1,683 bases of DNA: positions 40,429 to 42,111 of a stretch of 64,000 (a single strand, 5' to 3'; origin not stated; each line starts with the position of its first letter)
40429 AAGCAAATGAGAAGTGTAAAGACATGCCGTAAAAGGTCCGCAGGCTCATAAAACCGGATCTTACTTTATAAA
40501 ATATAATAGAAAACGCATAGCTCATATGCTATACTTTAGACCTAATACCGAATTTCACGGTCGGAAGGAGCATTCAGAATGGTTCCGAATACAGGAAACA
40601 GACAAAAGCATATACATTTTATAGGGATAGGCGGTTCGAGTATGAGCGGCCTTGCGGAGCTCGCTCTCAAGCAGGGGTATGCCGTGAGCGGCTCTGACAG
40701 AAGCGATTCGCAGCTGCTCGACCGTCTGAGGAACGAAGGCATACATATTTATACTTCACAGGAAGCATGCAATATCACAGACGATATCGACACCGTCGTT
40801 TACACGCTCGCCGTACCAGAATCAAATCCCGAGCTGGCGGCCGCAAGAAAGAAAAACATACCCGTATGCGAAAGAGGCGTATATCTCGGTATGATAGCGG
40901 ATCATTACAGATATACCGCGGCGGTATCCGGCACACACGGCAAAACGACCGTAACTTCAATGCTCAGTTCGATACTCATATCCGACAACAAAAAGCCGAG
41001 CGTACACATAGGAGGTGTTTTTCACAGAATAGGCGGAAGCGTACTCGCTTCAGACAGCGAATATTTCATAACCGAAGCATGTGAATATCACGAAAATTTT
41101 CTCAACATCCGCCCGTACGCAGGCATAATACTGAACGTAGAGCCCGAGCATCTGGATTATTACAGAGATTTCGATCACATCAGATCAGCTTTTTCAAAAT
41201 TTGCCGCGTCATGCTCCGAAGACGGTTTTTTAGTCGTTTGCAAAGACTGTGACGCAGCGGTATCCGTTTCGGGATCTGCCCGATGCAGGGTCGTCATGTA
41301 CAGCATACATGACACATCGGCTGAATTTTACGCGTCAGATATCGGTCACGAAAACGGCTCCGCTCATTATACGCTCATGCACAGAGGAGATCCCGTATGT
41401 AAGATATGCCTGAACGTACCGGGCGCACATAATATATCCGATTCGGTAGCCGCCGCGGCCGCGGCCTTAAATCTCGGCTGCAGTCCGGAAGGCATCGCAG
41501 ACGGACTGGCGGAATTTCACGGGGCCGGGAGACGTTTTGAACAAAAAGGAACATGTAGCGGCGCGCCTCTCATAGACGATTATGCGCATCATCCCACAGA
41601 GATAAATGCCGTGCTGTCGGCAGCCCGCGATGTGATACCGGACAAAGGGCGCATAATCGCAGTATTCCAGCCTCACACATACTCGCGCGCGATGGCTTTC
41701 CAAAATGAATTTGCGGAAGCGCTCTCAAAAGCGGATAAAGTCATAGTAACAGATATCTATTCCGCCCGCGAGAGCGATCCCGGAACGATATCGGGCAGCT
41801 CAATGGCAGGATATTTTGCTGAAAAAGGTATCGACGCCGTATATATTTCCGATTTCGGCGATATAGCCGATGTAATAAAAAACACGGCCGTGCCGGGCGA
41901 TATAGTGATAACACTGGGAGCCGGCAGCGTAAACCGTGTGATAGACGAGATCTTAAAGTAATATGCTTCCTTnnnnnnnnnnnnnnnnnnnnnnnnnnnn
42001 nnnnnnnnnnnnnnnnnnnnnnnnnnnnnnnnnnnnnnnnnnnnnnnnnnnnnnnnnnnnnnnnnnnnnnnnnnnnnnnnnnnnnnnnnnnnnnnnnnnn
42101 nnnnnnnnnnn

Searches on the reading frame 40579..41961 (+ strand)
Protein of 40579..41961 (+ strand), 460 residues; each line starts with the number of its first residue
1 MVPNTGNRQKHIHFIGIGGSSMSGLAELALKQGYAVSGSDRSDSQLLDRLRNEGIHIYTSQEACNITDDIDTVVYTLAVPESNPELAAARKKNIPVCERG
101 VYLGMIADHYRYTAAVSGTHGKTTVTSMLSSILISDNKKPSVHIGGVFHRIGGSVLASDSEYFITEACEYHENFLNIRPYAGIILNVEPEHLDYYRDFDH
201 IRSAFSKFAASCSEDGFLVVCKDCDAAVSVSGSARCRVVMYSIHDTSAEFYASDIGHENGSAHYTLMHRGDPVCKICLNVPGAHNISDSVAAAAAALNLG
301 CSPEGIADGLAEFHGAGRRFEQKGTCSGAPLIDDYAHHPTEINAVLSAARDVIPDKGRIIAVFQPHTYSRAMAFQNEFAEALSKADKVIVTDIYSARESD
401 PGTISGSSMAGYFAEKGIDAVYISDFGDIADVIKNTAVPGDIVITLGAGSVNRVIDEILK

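Call 115: search_protein_families(library=pfam, proteins=[window:40579-41961:+], max_evalue=0.00001)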
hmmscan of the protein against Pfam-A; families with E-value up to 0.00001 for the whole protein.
window:40579-41961:+ (460 aa): 3 families
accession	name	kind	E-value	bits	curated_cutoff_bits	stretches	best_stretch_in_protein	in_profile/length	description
PF01225.30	Mur_ligase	-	3.8e-26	91.7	21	1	11-111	1-95/95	Mur ligase family, catalytic domain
PF08245.18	Mur_ligase_M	-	4e-25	89.4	24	1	116-296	1-200/200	Mur ligase middle domain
PF02875.26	Mur_ligase_C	-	8.3e-22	78.8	28.4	1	318-449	1-127/127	Mur ligase, glutamate ligase domain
